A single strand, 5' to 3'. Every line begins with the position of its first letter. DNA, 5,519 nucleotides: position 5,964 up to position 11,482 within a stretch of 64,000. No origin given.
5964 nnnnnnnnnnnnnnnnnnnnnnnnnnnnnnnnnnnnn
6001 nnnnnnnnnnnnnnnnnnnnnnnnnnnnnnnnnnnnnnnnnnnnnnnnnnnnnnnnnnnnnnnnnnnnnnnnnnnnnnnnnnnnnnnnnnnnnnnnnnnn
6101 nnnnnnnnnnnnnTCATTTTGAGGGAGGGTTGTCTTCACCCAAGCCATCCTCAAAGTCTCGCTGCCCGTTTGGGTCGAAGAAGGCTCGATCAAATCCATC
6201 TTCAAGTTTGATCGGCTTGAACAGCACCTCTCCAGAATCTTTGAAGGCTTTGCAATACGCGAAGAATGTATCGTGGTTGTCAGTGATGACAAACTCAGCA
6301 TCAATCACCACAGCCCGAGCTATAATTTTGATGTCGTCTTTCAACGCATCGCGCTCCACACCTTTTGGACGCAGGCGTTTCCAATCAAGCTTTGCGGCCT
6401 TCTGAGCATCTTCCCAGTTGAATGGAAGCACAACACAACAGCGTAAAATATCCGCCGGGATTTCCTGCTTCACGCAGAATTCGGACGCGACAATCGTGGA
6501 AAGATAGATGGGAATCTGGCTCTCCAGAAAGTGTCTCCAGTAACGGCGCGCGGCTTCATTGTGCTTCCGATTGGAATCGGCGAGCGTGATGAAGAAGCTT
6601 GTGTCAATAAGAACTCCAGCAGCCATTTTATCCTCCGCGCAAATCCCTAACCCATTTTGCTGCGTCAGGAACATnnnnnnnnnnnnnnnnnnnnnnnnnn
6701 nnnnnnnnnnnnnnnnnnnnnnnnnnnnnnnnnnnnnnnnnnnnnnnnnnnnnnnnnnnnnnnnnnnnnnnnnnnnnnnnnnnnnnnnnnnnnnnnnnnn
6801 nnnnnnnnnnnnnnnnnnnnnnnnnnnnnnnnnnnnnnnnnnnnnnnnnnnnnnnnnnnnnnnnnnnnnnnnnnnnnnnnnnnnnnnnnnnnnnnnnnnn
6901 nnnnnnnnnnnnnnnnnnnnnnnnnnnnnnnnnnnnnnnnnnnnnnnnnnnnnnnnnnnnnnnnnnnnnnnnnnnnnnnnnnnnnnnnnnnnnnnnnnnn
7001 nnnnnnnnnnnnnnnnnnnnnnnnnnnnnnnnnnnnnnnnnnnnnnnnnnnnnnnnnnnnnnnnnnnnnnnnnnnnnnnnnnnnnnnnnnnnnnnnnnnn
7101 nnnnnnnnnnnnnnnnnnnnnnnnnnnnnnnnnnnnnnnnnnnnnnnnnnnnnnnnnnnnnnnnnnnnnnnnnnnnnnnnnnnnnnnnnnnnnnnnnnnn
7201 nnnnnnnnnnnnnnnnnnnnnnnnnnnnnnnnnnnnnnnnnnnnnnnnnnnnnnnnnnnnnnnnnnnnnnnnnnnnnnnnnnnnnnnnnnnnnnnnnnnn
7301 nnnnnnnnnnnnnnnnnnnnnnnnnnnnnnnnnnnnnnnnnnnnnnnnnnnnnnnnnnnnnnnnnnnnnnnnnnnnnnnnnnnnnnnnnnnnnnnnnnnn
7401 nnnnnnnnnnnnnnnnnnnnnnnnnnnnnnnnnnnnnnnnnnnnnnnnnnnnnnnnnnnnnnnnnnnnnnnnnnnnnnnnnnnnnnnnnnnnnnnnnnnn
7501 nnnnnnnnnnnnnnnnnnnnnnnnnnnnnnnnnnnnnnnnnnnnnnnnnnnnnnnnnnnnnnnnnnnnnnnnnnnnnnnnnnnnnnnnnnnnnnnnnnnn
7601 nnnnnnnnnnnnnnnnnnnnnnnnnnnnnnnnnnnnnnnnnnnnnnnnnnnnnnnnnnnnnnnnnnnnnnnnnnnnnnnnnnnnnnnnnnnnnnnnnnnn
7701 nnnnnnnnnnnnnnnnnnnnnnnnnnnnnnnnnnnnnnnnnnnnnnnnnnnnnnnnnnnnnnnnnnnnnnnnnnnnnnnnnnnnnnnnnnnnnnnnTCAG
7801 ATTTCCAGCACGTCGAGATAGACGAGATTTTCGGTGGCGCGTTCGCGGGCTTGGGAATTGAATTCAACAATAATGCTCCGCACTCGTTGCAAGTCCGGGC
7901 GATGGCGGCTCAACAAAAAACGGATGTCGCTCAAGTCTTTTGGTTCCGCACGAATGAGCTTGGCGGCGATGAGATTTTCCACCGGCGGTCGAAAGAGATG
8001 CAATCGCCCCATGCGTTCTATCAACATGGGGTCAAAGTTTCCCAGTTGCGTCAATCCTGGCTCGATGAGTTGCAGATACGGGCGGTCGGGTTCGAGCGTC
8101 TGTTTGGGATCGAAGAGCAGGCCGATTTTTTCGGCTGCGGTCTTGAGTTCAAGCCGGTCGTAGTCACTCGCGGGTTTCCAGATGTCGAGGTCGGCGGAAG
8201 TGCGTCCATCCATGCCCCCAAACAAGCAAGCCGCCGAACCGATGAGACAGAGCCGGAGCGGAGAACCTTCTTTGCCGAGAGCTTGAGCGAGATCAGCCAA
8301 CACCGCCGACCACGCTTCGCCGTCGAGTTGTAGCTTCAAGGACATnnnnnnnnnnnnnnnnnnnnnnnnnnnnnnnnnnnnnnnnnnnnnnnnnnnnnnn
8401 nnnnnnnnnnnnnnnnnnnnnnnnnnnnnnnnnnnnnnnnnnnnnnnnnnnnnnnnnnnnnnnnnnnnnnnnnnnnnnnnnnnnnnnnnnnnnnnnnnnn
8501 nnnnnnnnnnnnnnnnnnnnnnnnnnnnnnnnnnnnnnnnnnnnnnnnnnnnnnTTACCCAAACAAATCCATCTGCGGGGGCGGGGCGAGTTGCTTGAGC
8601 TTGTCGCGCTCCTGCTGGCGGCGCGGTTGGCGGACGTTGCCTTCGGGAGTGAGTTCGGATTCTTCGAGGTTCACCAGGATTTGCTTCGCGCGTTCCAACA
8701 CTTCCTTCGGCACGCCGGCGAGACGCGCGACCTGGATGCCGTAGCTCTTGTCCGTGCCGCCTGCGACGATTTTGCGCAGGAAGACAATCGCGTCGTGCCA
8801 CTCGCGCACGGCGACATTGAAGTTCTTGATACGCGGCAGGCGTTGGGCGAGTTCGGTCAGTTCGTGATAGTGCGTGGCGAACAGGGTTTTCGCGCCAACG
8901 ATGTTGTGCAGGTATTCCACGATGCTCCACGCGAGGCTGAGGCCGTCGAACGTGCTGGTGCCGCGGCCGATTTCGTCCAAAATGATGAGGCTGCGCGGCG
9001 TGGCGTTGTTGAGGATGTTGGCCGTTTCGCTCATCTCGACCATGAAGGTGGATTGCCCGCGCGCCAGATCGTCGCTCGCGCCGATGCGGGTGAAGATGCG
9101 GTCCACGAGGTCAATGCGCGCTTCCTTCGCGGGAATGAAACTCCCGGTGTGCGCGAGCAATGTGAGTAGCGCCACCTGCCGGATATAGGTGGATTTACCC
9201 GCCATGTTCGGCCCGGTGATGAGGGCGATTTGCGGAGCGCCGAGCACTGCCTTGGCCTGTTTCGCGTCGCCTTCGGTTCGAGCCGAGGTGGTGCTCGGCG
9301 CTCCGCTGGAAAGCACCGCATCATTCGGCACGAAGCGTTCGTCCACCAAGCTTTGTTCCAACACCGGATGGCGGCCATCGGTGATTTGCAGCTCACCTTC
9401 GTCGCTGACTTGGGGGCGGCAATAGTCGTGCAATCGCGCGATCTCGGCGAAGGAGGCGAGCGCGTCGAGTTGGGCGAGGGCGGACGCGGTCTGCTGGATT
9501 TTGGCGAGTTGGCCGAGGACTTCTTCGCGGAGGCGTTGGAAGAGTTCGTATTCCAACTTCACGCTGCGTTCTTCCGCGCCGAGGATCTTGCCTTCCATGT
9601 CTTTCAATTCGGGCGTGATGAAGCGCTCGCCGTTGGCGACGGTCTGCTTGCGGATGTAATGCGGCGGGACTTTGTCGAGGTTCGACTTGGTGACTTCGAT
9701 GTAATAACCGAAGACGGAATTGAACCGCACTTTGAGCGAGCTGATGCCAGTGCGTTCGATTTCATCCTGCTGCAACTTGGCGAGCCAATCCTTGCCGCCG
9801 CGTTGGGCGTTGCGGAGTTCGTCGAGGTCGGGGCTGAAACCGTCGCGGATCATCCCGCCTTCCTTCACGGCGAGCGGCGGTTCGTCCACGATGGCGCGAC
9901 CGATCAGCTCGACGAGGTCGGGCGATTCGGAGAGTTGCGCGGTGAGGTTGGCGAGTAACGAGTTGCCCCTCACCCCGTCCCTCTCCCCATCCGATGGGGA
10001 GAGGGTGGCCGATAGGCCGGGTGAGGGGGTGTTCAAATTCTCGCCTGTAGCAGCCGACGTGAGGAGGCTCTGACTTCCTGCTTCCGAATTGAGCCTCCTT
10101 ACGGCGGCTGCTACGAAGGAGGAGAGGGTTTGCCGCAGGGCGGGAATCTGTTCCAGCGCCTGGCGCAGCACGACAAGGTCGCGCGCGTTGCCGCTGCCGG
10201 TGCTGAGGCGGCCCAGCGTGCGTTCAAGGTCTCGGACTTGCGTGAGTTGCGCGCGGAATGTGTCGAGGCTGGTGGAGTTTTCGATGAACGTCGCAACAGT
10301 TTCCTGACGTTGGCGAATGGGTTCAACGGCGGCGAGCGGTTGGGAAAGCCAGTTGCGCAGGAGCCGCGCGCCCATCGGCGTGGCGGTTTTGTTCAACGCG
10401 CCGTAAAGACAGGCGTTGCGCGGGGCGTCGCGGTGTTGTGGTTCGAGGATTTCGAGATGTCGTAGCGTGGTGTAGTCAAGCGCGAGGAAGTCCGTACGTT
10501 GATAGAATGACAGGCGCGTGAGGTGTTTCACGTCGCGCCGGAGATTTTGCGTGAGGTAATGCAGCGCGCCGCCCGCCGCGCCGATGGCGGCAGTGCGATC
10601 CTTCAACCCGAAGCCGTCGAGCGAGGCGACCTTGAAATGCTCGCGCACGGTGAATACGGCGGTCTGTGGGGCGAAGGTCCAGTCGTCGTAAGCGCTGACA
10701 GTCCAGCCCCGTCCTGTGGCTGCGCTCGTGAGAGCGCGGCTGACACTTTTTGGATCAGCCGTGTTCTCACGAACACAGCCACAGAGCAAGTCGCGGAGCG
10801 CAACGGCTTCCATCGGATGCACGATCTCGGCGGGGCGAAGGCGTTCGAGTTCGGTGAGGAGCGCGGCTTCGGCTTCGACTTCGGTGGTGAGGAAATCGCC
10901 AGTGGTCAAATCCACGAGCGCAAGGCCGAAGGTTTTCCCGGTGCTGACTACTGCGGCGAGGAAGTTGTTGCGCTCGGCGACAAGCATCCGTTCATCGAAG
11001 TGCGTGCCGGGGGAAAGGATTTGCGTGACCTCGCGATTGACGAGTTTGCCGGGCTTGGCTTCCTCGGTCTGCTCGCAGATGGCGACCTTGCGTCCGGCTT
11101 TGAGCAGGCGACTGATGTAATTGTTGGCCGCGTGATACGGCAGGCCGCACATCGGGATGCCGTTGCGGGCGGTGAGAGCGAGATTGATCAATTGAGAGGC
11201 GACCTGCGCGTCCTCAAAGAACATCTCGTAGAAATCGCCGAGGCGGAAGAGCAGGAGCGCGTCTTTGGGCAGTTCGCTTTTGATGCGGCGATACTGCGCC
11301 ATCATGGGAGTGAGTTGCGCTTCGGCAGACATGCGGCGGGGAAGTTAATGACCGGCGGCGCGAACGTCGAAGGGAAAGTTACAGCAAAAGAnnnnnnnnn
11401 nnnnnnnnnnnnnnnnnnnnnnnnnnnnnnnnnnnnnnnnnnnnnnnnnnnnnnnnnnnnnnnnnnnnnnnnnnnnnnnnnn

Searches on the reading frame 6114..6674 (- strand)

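Call 12: search_protein_families(library=pfam, proteins=[window:6114-6674:-], max_evalue=0.001)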
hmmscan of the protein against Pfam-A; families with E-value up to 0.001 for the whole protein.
window:6114-6674:- (186 aa): 1 family
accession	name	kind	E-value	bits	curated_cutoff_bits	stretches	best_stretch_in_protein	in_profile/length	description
PF01850.27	PIN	-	7.6e-06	27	23.6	1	21-132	1-110/120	PIN domain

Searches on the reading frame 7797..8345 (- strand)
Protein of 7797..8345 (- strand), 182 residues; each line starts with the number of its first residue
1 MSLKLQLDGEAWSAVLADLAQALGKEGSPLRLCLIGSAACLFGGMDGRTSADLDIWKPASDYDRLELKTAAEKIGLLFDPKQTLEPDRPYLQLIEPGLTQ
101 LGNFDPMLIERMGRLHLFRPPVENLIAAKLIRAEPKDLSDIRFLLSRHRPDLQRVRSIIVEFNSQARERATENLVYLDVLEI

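Call 12: search_protein_families(library=pfam, proteins=[window:7797-8345:-], max_evalue=0.001)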
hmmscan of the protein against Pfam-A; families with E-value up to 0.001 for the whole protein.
window:7797-8345:- (182 aa): 1 family
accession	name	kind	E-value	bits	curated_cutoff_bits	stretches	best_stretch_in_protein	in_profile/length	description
PF19502.5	DUF6036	-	6.4e-06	26.5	23.6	1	19-164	9-138/164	Nucleotidyltransferase of unknown function (DUF6036)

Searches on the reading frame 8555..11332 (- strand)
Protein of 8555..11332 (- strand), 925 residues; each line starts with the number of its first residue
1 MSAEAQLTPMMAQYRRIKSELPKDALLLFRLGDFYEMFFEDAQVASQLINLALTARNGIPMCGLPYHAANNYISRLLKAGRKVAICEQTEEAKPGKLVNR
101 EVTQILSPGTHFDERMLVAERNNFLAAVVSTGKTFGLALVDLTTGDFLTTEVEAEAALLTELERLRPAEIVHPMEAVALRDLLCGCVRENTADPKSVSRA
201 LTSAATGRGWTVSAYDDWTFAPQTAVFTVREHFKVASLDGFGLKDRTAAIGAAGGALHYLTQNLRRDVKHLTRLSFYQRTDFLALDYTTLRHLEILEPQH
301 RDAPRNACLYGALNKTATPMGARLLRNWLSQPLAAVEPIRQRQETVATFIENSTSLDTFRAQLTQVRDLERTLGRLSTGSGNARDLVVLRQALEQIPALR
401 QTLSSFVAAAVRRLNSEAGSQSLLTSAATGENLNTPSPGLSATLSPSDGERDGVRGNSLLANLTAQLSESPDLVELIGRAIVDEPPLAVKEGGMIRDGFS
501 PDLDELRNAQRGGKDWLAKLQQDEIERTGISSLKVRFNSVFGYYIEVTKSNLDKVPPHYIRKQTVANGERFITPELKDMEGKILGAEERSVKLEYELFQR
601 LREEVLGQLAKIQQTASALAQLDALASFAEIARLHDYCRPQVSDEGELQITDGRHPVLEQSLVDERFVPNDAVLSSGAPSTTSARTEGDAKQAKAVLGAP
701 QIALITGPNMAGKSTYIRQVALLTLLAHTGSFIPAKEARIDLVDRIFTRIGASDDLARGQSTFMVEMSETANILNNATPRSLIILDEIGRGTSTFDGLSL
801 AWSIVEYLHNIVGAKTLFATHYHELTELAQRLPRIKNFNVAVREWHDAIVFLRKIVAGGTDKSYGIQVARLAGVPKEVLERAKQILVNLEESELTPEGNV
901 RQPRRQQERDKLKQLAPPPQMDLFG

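Call 12: search_protein_families(library=pfam, proteins=[window:8555-11332:-], max_evalue=0.001)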
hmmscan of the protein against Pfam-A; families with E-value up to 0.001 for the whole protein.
window:8555-11332:- (925 aa): 5 families
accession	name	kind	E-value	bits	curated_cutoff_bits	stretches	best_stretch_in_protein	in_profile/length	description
PF00488.27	MutS_V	-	1.8e-86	289.4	30.2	1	704-890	2-188/188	MutS domain V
PF05192.23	MutS_III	-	1.2e-51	176.3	34.1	1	288-629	1-194/194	MutS domain III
PF01624.25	MutS_I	-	1.4e-37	128.8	20.6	1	8-114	1-112/113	MutS domain I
PF05190.23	MutS_IV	-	5.7e-32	110.3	22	1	498-589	1-92/92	MutS family domain IV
PF05188.22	MutS_II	-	2.3e-21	77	25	1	123-271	1-132/133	MutS domain II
